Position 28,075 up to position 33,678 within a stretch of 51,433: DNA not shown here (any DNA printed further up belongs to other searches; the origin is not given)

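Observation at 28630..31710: Giant PilQ: ~1000-aa Ala/Glu/Arg/Lys/Gln coiled-coil-like insert between two AMIN-like domains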

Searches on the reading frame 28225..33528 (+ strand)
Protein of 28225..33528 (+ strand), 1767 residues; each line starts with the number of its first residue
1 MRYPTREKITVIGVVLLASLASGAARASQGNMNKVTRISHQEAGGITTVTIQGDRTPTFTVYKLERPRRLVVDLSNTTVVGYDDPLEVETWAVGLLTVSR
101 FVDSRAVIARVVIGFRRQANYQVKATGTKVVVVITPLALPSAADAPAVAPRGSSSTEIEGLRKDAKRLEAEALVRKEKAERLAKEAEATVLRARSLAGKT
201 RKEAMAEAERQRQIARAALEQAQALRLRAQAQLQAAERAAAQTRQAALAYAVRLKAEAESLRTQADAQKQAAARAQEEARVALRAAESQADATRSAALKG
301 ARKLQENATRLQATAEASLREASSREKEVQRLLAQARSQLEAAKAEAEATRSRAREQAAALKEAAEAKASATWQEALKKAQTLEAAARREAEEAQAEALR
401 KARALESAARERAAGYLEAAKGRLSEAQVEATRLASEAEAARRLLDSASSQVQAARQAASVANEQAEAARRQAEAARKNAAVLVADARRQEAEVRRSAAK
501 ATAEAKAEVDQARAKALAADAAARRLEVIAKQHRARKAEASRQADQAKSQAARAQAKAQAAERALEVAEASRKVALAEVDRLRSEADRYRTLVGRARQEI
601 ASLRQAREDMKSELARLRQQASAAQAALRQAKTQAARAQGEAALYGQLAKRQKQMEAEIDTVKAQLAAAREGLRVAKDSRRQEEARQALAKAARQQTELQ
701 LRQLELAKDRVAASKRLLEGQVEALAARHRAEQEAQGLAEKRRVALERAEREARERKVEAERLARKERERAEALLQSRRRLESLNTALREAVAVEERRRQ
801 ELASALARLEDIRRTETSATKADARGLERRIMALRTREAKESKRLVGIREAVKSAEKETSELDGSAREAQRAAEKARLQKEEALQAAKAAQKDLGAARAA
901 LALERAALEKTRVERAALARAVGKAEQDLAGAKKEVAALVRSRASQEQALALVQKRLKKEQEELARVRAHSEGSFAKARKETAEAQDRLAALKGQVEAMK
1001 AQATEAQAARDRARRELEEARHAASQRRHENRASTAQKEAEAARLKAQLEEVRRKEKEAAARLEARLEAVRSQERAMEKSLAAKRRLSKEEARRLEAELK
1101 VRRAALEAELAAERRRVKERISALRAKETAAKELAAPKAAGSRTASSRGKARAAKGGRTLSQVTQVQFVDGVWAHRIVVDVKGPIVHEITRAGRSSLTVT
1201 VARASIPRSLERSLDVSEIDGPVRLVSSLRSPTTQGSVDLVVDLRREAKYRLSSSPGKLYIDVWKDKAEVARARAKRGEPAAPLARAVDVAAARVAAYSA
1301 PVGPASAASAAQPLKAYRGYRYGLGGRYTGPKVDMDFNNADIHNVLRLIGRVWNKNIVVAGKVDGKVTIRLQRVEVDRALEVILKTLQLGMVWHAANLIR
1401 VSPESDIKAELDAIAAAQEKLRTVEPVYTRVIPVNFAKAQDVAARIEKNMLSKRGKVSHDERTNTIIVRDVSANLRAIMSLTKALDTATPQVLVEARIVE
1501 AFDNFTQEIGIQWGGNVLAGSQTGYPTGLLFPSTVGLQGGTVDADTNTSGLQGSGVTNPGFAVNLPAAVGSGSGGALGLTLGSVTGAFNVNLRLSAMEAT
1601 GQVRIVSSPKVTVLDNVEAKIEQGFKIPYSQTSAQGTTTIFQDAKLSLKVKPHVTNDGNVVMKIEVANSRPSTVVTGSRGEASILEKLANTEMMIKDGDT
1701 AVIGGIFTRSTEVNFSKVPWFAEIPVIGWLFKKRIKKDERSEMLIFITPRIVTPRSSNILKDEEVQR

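Call 3: search_protein_families(library=pfam, proteins=[window:28225-33528:+], max_evalue=0.01)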
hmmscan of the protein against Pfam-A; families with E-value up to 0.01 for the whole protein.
window:28225-33528:+ (1767 aa): 5 families
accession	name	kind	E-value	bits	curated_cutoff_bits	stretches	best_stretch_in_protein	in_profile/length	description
PF00263.26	Secretin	-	3.5e-44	150.8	27.5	1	1596-1752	1-168/169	Bacterial type II and III secretion system protein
PF03958.22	Secretin_N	-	2e-13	50.7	28.2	1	1429-1491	1-69/69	Bacterial type II/III secretion system short domain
PF11741.13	AMIN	-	1.7e-09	38.1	20.5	2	42-132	6-99/101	AMIN domain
PF21305.2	type_II_gspD_N0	-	6.3e-09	36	27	1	1335-1389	1-56/71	GspD-like, N0 domain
PF07660.19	STN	-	0.0033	17.6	28.4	0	1356-1390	2-39/52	Secretin and TonB N terminus short domain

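Call 4: search_protein_families(library=ncbifam, proteins=[window:28225-33528:+], max_evalue=0.01)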
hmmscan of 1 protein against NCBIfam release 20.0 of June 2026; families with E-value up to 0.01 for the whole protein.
window:28225-33528:+ (1767 aa): 8 families
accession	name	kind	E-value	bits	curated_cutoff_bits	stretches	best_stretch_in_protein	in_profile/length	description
TIGR02515.1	IV_pilus_PilQ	subfamily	3.6e-116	388.7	284.35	1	1330-1752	1-427/428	type IV pilus secretin PilQ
TIGR02517.1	type_II_gspD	equivalog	6.6e-64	216.4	351.35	2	1477-1754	323-592/600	type II secretion system secretin GspD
NF010083.0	PRK13568.1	equivalog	4.7e-62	210.1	554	2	1560-1752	226-417/419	DNA uptake porin HofQ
NF007851.2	PRK10560.1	exception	1.4e-48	165.7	598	2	1575-1753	230-410/412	DNA uptake porin HofQ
TIGR02516.1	type_III_yscC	equivalog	2.8e-34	118.5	238.45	1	1451-1753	195-462/463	type III secretion system outer membrane ring subunit SctC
TIGR02519.1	pilus_MshL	equivalog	2.6e-26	92.3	250.2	1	1460-1752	4-290/290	pilus (MSHA type) biogenesis protein MshL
NF011873.0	PRK15346.1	equivalog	3.4e-17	62.3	524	2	1587-1747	326-488/499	EscC/YscC/HrcC family type III secretion system outer membrane ring protein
NF042912.1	Amuc_1098_fam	equivalog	5.6e-12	44.5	750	2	1689-1756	733-800/805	Amuc_1098 family type IV pilus outer membrane protein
